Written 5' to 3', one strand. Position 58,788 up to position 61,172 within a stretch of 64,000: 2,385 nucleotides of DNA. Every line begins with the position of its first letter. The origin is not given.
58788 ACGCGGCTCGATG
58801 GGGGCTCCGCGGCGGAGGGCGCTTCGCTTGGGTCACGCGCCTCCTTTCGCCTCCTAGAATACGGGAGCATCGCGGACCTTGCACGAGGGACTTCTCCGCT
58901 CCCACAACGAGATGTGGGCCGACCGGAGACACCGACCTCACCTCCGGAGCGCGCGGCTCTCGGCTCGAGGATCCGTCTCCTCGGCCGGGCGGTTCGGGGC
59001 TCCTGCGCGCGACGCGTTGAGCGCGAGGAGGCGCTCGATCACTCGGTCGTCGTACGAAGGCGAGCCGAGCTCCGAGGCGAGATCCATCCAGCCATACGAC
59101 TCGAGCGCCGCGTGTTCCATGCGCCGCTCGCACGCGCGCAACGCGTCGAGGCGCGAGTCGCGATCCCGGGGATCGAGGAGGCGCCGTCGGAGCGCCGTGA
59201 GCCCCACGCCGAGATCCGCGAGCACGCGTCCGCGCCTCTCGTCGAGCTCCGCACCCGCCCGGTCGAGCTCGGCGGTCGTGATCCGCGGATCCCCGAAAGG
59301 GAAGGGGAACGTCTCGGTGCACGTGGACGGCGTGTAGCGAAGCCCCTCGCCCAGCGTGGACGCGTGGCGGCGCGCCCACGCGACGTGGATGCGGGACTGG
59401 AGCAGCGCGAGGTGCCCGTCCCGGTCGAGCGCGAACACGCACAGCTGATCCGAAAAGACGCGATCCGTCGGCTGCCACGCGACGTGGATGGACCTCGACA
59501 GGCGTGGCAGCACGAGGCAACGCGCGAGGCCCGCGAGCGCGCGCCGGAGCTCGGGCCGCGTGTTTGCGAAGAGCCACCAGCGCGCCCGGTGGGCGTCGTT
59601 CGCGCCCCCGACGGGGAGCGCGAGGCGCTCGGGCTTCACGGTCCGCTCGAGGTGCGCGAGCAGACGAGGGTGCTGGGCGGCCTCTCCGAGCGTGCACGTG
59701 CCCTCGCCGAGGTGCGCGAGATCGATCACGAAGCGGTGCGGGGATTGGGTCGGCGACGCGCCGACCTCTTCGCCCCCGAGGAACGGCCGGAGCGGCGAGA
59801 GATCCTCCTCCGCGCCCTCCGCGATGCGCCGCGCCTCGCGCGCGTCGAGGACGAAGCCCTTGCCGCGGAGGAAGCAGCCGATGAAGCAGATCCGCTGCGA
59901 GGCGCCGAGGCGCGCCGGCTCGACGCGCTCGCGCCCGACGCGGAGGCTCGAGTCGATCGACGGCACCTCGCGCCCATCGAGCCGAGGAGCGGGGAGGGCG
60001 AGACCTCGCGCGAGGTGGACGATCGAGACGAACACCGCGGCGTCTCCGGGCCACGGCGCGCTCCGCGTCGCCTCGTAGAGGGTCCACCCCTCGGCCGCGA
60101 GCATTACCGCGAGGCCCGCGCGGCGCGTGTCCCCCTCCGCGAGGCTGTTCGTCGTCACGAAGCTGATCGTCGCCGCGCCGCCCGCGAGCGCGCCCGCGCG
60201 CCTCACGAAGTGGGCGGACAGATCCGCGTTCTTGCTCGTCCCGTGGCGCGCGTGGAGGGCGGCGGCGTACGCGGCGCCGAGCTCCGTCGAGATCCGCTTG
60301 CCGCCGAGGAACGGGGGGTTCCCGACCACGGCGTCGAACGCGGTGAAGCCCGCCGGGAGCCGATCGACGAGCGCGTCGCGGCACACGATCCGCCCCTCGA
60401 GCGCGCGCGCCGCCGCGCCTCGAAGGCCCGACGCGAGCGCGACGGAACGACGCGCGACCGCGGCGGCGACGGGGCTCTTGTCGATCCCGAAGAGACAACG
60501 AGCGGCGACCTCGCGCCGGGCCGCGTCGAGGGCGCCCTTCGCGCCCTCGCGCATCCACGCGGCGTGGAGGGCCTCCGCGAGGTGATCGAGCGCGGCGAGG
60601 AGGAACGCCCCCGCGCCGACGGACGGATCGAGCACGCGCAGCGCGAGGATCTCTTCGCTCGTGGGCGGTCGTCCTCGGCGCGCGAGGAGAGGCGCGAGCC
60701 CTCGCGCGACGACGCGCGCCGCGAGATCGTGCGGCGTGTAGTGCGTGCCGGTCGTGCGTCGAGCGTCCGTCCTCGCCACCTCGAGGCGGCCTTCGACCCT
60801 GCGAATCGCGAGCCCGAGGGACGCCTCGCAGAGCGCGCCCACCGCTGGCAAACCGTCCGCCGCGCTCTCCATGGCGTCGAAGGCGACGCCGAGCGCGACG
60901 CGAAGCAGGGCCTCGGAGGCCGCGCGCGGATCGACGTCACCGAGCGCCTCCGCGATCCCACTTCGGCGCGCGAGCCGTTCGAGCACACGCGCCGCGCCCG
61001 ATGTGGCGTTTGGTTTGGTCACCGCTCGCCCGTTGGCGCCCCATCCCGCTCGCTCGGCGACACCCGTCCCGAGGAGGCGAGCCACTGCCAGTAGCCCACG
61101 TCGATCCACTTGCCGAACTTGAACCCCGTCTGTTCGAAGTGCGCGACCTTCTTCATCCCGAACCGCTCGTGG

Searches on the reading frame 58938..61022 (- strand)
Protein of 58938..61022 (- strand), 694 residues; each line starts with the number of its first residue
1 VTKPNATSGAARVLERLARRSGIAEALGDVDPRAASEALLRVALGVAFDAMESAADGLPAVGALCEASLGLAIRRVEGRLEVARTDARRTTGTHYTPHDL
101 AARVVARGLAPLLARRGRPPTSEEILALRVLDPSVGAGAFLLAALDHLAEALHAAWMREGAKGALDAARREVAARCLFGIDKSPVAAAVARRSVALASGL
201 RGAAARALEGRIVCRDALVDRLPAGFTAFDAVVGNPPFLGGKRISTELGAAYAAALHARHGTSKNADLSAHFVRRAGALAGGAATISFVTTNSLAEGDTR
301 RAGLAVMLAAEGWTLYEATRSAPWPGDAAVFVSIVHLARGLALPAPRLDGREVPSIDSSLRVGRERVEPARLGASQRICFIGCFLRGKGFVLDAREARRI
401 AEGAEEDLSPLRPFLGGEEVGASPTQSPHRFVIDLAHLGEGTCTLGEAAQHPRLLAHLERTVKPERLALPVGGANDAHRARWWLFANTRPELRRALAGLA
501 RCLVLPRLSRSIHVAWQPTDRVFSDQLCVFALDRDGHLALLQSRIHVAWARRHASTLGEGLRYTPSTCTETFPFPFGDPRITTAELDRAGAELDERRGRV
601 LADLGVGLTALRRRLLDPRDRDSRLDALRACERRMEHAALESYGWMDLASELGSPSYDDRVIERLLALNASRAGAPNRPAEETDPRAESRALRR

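Call 5: search_protein_families(library=pfam, proteins=[window:58938-61022:-], max_evalue=0.01)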
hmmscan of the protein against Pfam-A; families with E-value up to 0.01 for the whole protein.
window:58938-61022:- (694 aa): 5 families
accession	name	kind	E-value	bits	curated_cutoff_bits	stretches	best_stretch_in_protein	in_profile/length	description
PF20473.4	MmeI_Mtase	-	2.5e-13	50.2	27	1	123-337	16-248/259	MmeI, DNA-methyltransferase domain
PF07669.17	Eco57I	-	2.8e-10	41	25.3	1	176-296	2-140/171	Eco57I restriction-modification methylase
PF20466.3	MmeI_TRD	-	2e-07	31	27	1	387-575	29-205/207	MmeI, target recognition domain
PF02384.22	N6_Mtase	-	2.4e-05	24.2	20.4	1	87-239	21-136/311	N-6 DNA Methylase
PF01170.24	UPF0020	-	0.0038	17.4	22.3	1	129-247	31-138/197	RMKL-like, methyltransferase domain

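Call 6: search_protein_families(library=padloc, proteins=[window:58938-61022:-], max_evalue=0.01)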
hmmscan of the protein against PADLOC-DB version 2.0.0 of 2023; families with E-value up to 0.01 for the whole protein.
window:58938-61022:- (694 aa): 40 families (the best 25 are shown)
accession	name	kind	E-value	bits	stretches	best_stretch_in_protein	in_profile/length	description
PDLC02643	DrmMI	-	8e-144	479.2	2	228-674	868-1314/1347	DrmMI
PDLC02644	DrmMI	-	8.2e-94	313.3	3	227-653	380-830/988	DrmMI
PDLC02646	DrmMI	-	1e-80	270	2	228-649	282-707/792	DrmMI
PDLC03627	REase_MTase_IIG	-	3.2e-66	221.8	2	226-675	560-1027/1136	Type IIG restriction enzyme-methyltransferase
PDLC03618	REase_MTase_IIG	-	2.1e-65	218.8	3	228-649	865-1275/1429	Type IIG restriction enzyme-methyltransferase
PDLC03599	REase_MTase_IIG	-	1.9e-63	212.7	1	122-681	337-934/959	Type IIG restriction enzyme-methyltransferase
PDLC02640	DrmMI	-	2.5e-60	202.2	1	269-650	533-915/1015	DrmMI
PDLC02639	DrmMI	-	4e-55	185.4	2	227-436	581-798/803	DrmMI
PDLC02638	DrmMI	-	2.6e-32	109.9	2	7-219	469-716/935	DrmMI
PDLC03598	REase_MTase_IIG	-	7.2e-17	58.6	2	123-338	357-593/912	Type IIG restriction enzyme-methyltransferase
PDLC02645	DrmMI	-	3.6e-15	53.3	2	9-161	466-628/772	DrmMI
PDLC02626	DrmD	-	1.9e-11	41.8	1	537-648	13-122/276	DrmD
PDLC03338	MTase_II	-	3.4e-11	40.6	1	85-298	123-308/604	Type II methyltransferase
PDLC03313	MTase_II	-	3.6e-10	37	1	125-289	47-202/563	Type II methyltransferase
PDLC03348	MTase_II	-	3.3e-09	33.8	1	80-246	209-362/727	Type II methyltransferase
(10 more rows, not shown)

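Call 7: search_protein_families(library=ncbifam, proteins=[window:58938-61022:-], max_evalue=0.01)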
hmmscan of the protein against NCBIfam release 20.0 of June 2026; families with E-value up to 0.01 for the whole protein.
window:58938-61022:- (694 aa): 4 families
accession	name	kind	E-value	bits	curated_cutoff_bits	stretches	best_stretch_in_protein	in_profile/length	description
NF033455.1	BREX_6_MTaseX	exception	2.5e-07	28.6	900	1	123-206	325-408/1319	BREX-6 system adenine-specific DNA-methyltransferase PglX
NF033451.1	BREX_2_MTaseX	equivalog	3.8e-06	24.9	400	1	95-209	199-300/1185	BREX-2 system adenine-specific DNA-methyltransferase PglX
NF047738.1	antiphage_MADS2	equivalog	4.6e-05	21.9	720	1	128-244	333-458/654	methylation-associated defense system DNA methyltransferase MAD2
NF033452.1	BREX_1_MTaseX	exception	0.00035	18.5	500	1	228-293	507-567/1210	BREX-1 system adenine-specific DNA-methyltransferase PglX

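Call 11: find_homologous_proteins(query=window:58938-61022:-, max_evalue=1e-10)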
Query window:58938-61022:- (694 aa): 89 proteins with E <= 1e-10 among 8000 candidates.
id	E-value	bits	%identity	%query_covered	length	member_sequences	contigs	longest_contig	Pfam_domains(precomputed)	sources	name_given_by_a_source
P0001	0.0e+0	1502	100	100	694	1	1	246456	PF02384.23,PF07669.18,PF20466.4,PF20473.5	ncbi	ncbi:MAG: DNA methyltransferase [Polyangiaceae bacterium]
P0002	6.8e-233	793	66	64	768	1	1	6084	PF07669.18,PF20466.4,PF20473.5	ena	-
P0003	3.9e-217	741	65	64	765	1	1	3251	PF07669.18,PF20466.4,PF20473.5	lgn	-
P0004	1.1e-156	541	48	89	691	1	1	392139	PF02384.23,PF07669.18,PF20466.4,PF20473.5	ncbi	ncbi:MAG: DNA methyltransferase [Polyangiaceae bacterium]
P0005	1.1e-150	522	50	64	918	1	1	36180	PF02384.23,PF07669.18,PF20466.4,PF20473.5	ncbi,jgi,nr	ncbi:MAG: hypothetical protein JRI23_30655 [Deltaproteobacteria bacterium]|jgi:hypothetical protein|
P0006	2.0e-144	501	49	67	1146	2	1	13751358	PF07669.18,PF20466.4,PF20473.5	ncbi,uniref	ncbi:DNA methyltransferase [Sorangium sp. So ce260]|uniref:DNA methyltransferase n=1 Tax=Sorangium s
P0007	3.1e-143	497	52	63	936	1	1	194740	PF07669.18,PF20466.4,PF20473.5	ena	-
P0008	5.9e-143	496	48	66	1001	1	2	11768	PF07669.18,PF20466.4,PF20473.5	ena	-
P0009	7.0e-143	496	50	64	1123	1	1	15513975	PF07669.18,PF20466.4,PF20473.5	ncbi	ncbi:DNA methyltransferase [Sorangium sp. So ce134]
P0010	1.0e-142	495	50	64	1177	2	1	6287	PF02384.23,PF07669.18,PF20466.4,PF20473.5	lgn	-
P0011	2.2e-142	494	51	64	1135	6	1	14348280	PF02384.23,PF07669.18,PF20466.4,PF20473.5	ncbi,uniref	ncbi:DNA methyltransferase [Sorangium sp. So ce291]|uniref:DNA methyltransferase n=1 Tax=Sorangium s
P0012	2.7e-142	494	51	64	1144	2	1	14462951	PF07669.18,PF20466.4,PF20473.5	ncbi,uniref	ncbi:DNA methyltransferase [Sorangium sp. So ce1182]|uniref:DNA methyltransferase n=1 Tax=Sorangium 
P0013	4.6e-142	493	50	64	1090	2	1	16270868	PF07669.18,PF20466.4,PF20473.5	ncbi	ncbi:DNA methyltransferase [Sorangium sp. So ce1128]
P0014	7.3e-142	492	52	64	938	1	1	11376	PF02384.23,PF07669.18,PF20466.4,PF20473.5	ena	-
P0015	7.7e-142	492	48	66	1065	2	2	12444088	PF07669.18,PF20466.4,PF20473.5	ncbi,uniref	ncbi:DNA methyltransferase [Sorangium sp. So ce281]|uniref:DNA methyltransferase n=1 Tax=unclassifie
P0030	2.5e-135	471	50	63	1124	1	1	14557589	PF07669.18,PF20466.4,PF20473.5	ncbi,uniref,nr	ncbi:hypothetical protein SOCE26_025800 [Sorangium cellulosum]|uniref:site-specific DNA-methyltransf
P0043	7.1e-109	383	43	84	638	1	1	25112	PF02384.23,PF07669.18,PF20466.4,PF20473.5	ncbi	-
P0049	5.5e-106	374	43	84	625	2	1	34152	PF02384.23,PF07669.18,PF20466.4,PF20473.5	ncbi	-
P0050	1.1e-105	373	42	85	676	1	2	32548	PF02384.23,PF07669.18,PF20466.4,PF20473.5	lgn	-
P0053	7.6e-101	357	39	97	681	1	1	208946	PF02384.23,PF07669.18,PF20466.4,PF20473.5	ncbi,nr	ncbi:MAG: N-6 DNA methylase [Polyangiaceae bacterium]|nr:N-6 DNA methylase [Polyangiaceae bacterium]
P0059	1.4e-91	326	40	64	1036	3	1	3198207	PF07669.18,PF20466.4,PF20473.5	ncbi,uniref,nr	ncbi:type IIL restriction-modification enzyme MmeI [Nannocystis sp. SCPEA4]|uniref:type IIL restrict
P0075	7.3e-65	238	43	34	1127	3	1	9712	PF07669.18,PF20464.4,PF20473.5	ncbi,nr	ncbi:MAG: hypothetical protein M3020_06620, partial [Myxococcota bacterium]|nr:hypothetical protein 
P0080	1.7e-30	124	28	79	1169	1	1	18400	PF20465.5,PF07669.18,PF20466.4,PF20464.4,PF20473.5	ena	-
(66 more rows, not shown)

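Call 12: find_encoding_contigs(protein=P0001, flank=10000, max_places=3)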
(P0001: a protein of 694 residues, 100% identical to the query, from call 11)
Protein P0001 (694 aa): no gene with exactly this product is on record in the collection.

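Call 13: find_encoding_contigs(protein=P0004, flank=10000, max_places=3)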
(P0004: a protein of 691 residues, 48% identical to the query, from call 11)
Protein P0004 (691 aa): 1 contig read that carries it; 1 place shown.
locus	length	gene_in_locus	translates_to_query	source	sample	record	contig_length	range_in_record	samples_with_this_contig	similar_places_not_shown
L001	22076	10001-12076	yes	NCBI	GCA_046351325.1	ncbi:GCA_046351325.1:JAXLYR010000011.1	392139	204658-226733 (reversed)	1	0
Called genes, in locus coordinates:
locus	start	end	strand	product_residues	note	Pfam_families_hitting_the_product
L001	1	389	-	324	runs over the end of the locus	PF03916:NrfD, PF14589:NrfD_2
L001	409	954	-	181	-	PF13237:Fer4_10 (weak), PF12838:Fer4_7 (weak), PF13187:Fer4_9 (weak), PF13247:Fer4_11, PF12797:Fer4_2 (weak), PF12837:Fer4_6 (weak), PF13237:Fer4_10 (weak), PF00037:Fer4, +5 more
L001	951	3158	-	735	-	PF04879:Molybdop_Fe4S4, PF00384:Molybdopterin, PF01568:Molydop_binding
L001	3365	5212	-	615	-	PF02085:Cytochrom_CIII (faint), PF13435:Cytochrome_C554 (faint), PF14522:Cytochrome_C7 (faint), PF14537:Cytochrom_c3_2 (faint)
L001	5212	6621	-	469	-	PF00158:Sigma54_activat, PF14532:Sigma54_activ_2, PF25601:AAA_lid_14, PF02954:HTH_8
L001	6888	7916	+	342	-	PF08240:ADH_N, PF00107:ADH_zinc_N, PF13602:ADH_zinc_N_2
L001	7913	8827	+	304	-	PF12833:HTH_18, PF00165:HTH_AraC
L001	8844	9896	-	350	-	-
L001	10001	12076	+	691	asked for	PF02384:N6_Mtase, PF20473:MmeI_Mtase, PF07669:Eco57I, PF20466:MmeI_TRD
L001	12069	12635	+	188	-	PF13761:DUF4166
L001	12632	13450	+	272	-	PF00106:adh_short, PF08659:KR, PF13561:adh_short_C2, PF23441:SDR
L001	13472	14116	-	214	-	-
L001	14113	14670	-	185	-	PF00857:Isochorismatase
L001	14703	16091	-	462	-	PF00072:Response_reg, PF00158:Sigma54_activat, PF14532:Sigma54_activ_2, PF00004:AAA (weak), PF07724:AAA_2 (weak), PF07728:AAA_5, PF25601:AAA_lid_14, PF02954:HTH_8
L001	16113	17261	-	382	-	PF02771:Acyl-CoA_dh_N, PF02770:Acyl-CoA_dh_M, PF00441:Acyl-CoA_dh_1, PF08028:Acyl-CoA_dh_2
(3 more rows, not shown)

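Call 14: find_encoding_contigs(protein=P0053, flank=10000, max_places=3)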
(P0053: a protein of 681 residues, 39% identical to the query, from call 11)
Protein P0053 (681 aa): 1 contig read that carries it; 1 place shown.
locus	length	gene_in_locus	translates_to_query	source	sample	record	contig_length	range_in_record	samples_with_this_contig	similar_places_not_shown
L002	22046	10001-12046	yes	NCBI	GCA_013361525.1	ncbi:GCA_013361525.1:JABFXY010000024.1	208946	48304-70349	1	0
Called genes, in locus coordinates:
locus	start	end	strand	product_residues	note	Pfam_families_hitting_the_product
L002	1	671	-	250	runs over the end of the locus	PF04151:PPC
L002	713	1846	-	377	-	-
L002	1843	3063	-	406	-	-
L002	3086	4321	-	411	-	PF00108:Thiolase_N, PF22691:Thiolase_C_1 (faint), PF02803:Thiolase_C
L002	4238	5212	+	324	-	PF01569:PAP2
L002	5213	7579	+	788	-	PF01564:Spermine_synth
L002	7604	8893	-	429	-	PF00079:Serpin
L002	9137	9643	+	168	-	PF01844:HNH, PF14279:HNH_5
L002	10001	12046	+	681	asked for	PF02384:N6_Mtase, PF20473:MmeI_Mtase, PF07669:Eco57I, PF20466:MmeI_TRD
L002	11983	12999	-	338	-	PF03781:FGE-sulfatase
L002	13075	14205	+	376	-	-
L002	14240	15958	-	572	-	PF22842:Pel9A-like_beta_helix (faint), PF13229:Beta_helix (faint)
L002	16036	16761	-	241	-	PF13505:OMP_b-brl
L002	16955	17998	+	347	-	-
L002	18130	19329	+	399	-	PF23416:DUF7107 (faint)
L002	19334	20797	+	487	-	PF00691:OmpA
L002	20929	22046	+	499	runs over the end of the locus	PF02321:OEP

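Call 15: find_encoding_contigs(protein=P0043, flank=8000, max_places=2)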
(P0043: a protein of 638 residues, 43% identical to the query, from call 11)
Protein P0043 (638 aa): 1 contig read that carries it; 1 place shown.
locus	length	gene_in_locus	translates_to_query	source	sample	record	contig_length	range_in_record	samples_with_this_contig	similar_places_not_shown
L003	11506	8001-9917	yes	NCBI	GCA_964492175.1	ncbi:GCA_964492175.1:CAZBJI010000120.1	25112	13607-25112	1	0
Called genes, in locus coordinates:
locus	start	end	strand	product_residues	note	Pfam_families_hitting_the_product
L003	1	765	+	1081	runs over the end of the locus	PF08487:VIT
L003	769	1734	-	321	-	PF05099:TerB (faint)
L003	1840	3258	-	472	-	PF01266:DAO (weak), PF01494:FAD_binding_3 (weak), PF01593:Amino_oxidase, PF07992:Pyr_redox_2 (faint), PF12831:FAD_oxidored (weak), PF13450:NAD_binding_8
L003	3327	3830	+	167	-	PF01844:HNH, PF14279:HNH_5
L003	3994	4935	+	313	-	-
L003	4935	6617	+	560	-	PF00069:Pkinase, PF07714:PK_Tyr_Ser-Thr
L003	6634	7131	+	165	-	-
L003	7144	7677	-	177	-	-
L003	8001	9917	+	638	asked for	PF02384:N6_Mtase, PF07669:Eco57I, PF20473:MmeI_Mtase (weak), PF20466:MmeI_TRD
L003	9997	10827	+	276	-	-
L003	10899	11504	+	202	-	?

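Call 16: find_encoding_contigs(protein=P0049, flank=8000, max_places=2)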
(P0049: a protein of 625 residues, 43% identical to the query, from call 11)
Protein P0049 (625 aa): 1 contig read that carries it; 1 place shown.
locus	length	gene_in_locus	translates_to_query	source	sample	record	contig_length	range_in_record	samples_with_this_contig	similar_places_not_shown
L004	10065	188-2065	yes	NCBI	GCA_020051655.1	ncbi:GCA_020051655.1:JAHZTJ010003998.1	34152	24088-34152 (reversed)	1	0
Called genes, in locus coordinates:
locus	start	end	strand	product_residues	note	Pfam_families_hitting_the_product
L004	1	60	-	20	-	?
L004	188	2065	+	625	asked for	PF02384:N6_Mtase, PF20473:MmeI_Mtase, PF07669:Eco57I, PF20466:MmeI_TRD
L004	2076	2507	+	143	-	-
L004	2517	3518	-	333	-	-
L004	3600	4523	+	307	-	-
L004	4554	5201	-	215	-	PF03446:NAD_binding_2, PF03807:F420_oxidored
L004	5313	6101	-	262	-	PF01569:PAP2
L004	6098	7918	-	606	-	PF03109:ABC1 (faint), PF00069:Pkinase, PF07714:PK_Tyr_Ser-Thr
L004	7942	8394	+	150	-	PF01479:S4, PF28601:HSP15_C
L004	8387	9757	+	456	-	-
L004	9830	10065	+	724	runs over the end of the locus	PF01734:Patatin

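Call 17: find_encoding_contigs(protein=P0050, flank=8000, max_places=2)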
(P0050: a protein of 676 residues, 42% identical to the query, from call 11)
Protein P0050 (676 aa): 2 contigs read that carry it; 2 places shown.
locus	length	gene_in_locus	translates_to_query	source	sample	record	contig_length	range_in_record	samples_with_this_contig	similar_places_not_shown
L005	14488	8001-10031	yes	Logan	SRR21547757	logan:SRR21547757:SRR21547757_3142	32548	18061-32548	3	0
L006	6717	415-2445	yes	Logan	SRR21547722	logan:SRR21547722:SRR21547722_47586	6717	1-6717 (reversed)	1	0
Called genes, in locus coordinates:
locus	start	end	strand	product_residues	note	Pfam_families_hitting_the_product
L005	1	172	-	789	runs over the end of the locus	PF01564:Spermine_synth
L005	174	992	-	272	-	PF01569:PAP2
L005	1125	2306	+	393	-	PF00108:Thiolase_N, PF22691:Thiolase_C_1 (faint), PF02803:Thiolase_C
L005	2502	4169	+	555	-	-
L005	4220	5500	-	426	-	PF00079:Serpin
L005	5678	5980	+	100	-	-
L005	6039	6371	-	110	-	-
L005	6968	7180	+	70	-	-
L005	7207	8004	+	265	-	PF01209:Ubie_methyltran, PF13489:Methyltransf_23, PF13847:Methyltransf_31, PF08241:Methyltransf_11, PF08242:Methyltransf_12, PF13649:Methyltransf_25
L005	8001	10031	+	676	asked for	PF02384:N6_Mtase, PF20473:MmeI_Mtase, PF07669:Eco57I, PF20466:MmeI_TRD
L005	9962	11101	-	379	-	-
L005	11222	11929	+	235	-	-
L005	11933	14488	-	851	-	?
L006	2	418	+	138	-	?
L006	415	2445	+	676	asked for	PF02384:N6_Mtase, PF20473:MmeI_Mtase, PF07669:Eco57I, PF20466:MmeI_TRD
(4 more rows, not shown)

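Call 25: find_encoding_contigs(protein=P0030, flank=10000, max_places=1)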
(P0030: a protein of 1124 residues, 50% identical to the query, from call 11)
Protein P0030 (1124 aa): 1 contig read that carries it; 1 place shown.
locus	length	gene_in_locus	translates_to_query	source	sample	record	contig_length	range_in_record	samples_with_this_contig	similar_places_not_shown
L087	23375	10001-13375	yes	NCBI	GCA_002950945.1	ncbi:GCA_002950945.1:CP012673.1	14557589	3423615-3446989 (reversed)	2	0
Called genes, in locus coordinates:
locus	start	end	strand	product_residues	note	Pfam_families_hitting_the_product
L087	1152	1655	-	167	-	-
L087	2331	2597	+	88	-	-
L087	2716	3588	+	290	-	PF25539:Bestrophin_2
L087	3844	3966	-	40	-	-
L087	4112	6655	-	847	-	PF01136:Peptidase_U32, PF12392:DUF3656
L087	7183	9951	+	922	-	PF04885:Stig1 (weak), PF04151:PPC (faint)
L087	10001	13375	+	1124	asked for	PF07669:Eco57I (weak), PF20473:MmeI_Mtase, PF20466:MmeI_TRD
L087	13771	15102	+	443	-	PF00501:AMP-binding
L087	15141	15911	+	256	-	PF04909:Amidohydro_2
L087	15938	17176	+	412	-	PF00501:AMP-binding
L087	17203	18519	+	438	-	PF01959:DHQS, PF26558:DHQS_2nd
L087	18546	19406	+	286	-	PF01791:DeoC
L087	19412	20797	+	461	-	PF00696:AA_kinase, PF13840:ACT_7, PF22468:ACT_9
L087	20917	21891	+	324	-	PF00355:Rieske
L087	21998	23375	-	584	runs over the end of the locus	-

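Call 26: find_encoding_contigs(protein=P0005, flank=10000, max_places=1)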
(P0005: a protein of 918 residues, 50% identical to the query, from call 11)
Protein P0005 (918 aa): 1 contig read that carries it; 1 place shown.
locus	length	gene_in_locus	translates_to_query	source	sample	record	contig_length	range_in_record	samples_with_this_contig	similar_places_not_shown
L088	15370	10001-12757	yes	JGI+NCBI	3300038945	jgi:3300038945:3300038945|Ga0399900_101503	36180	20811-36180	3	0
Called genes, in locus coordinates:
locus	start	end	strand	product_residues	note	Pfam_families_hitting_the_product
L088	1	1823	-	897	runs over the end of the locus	PF04879:Molybdop_Fe4S4, PF00384:Molybdopterin, PF01568:Molydop_binding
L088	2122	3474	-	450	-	PF02775:TPP_enzyme_C, PF01558:POR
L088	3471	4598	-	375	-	PF01855:POR_N, PF17147:PFOR_II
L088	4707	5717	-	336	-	PF00462:Glutaredoxin (faint), PF13192:Thioredoxin_3, PF13646:HEAT_2 (weak)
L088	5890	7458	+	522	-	PF00171:Aldedh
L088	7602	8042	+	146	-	PF07238:PilZ (weak)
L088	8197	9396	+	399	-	PF00089:Trypsin, PF13365:Trypsin_2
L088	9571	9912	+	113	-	PF07238:PilZ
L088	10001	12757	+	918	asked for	PF02384:N6_Mtase (faint), PF07669:Eco57I, PF20473:MmeI_Mtase, PF20466:MmeI_TRD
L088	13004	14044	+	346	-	PF00691:OmpA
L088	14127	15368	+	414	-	?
